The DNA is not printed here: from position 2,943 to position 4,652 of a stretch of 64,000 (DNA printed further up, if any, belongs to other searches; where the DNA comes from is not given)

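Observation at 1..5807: Cluster of three radical-SAM enzymes, a small Ser/Thr/Pro-rich peptide gene and glycosyltransferases (candidate peptide-modification locus)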

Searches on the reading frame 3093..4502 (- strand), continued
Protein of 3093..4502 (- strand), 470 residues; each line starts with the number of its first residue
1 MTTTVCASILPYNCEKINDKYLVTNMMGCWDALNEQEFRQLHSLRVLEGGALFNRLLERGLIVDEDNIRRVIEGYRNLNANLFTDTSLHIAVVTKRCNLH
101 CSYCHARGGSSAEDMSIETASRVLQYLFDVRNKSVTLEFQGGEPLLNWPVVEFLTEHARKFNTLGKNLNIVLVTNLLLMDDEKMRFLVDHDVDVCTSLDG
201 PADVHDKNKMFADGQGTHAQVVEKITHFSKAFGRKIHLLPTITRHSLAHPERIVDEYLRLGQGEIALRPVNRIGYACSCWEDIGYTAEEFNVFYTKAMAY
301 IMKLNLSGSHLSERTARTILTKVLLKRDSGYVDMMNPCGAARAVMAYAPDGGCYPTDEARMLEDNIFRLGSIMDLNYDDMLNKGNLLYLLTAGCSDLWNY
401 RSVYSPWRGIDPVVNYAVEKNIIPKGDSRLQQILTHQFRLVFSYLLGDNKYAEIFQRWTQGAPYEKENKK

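Call 54: search_protein_families(library=pfam, proteins=[L029:14836-16431:+, L034:10654-12207:+, L001:11685-12449:+, L003:11758-12492:+, L029:11766-13838:+], max_evalue=0.01)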
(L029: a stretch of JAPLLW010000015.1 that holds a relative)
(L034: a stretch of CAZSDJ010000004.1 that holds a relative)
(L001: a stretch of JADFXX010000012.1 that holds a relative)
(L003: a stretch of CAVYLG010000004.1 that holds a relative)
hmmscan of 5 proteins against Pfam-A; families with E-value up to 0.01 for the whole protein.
L029:14836-16431:+ (532 aa): 1 family
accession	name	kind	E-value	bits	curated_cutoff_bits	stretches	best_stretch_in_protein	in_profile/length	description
PF13231.12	PMT_2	-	2.3e-05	25.1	26.1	1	97-232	7-142/160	Dolichyl-phosphate-mannose-protein mannosyltransferase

L034:10654-12207:+ (518 aa): 1 family
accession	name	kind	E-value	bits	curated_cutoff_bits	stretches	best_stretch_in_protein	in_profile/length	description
PF13231.12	PMT_2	-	2.9e-10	41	26.1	1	93-245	5-158/160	Dolichyl-phosphate-mannose-protein mannosyltransferase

L001:11685-12449:+ (255 aa): 0 families

L003:11758-12492:+ (245 aa): 0 families

L029:11766-13838:+ (691 aa): 6 families
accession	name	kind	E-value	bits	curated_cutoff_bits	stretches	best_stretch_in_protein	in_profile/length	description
PF04055.27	Radical_SAM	-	1e-16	62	29.5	1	400-552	3-165/166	Radical SAM superfamily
PF00534.26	Glycos_transf_1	-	1.4e-13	51.2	26.4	1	216-343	13-140/172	Glycosyl transferases group 1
PF13692.12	Glyco_trans_1_4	-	1.9e-10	41.6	27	1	219-344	2-125/142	Glycosyl transferases group 1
PF13439.12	Glyco_transf_4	-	3.7e-10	40.5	28.5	1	59-206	51-168/170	Glycosyltransferase Family 4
PF13579.12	Glyco_trans_4_4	-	0.00082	20.2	29.7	1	72-203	63-158/158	Glycosyl transferase 4-like domain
PF13477.12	Glyco_trans_4_2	-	0.0017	18.9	23.4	1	35-109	31-102/139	Glycosyl transferase 4-like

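Call 57: find_encoding_contigs(protein=window:3093-4502:-, flank=10000, max_places=3)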
Protein window:3093-4502:- (470 aa): no gene with exactly this product is on record in the collection.

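Call 58: find_encoding_contigs(protein=P0001, flank=10000, max_places=2)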
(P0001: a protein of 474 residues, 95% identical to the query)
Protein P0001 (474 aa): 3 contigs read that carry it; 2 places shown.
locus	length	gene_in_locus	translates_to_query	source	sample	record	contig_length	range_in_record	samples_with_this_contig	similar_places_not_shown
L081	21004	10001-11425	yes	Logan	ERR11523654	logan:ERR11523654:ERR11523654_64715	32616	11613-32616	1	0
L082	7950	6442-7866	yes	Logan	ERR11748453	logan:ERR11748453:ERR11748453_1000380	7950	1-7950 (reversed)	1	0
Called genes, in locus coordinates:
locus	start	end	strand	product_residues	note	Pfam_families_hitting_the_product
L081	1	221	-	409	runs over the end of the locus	PF04101:Glyco_tran_28_C (weak)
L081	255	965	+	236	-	PF10096:DUF2334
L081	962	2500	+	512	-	PF13231:PMT_2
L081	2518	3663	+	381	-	PF04055:Radical_SAM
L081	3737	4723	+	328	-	PF00733:Asn_synthase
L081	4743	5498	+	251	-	PF00535:Glycos_transf_2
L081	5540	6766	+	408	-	PF13231:PMT_2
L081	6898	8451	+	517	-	PF05935:Arylsulfotrans, PF14269:Arylsulfotran_2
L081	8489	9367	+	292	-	PF13186:SPASM (faint)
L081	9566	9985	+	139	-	PF27806:HxsD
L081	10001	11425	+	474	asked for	PF13353:Fer4_12 (weak), PF04055:Radical_SAM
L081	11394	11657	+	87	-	-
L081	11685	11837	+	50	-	-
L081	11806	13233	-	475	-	PF02310:B12-binding, PF04055:Radical_SAM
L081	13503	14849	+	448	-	PF05935:Arylsulfotrans, PF14269:Arylsulfotran_2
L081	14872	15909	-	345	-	PF01636:APH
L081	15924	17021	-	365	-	-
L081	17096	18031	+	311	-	PF22458:RsmF-B_ferredox (faint), PF01189:Methyltr_RsmB-F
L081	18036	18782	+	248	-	PF00263:Secretin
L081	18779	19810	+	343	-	PF07833:Cu_amine_oxidN1 (weak), PF01520:Amidase_3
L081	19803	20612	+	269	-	PF01177:Asp_Glu_race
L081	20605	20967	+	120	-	PF01242:PTPS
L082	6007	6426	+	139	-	PF27806:HxsD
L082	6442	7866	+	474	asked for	PF13353:Fer4_12 (weak), PF04055:Radical_SAM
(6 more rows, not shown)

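Call 73: find_related_loci(query=A1, collection=viral_contigs, flank=5000)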
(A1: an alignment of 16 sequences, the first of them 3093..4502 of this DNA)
Query A1 (470 aa) in viral_contigs; peptide patterns used: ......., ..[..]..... (x = any residue, [..] = any of these).
23 stretches matched a pattern; 1 encode a relative of the query (tblastn E <= 1e-3); 1 distinct loci.
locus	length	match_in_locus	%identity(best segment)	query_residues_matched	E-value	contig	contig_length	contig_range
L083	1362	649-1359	36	88-320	1e-42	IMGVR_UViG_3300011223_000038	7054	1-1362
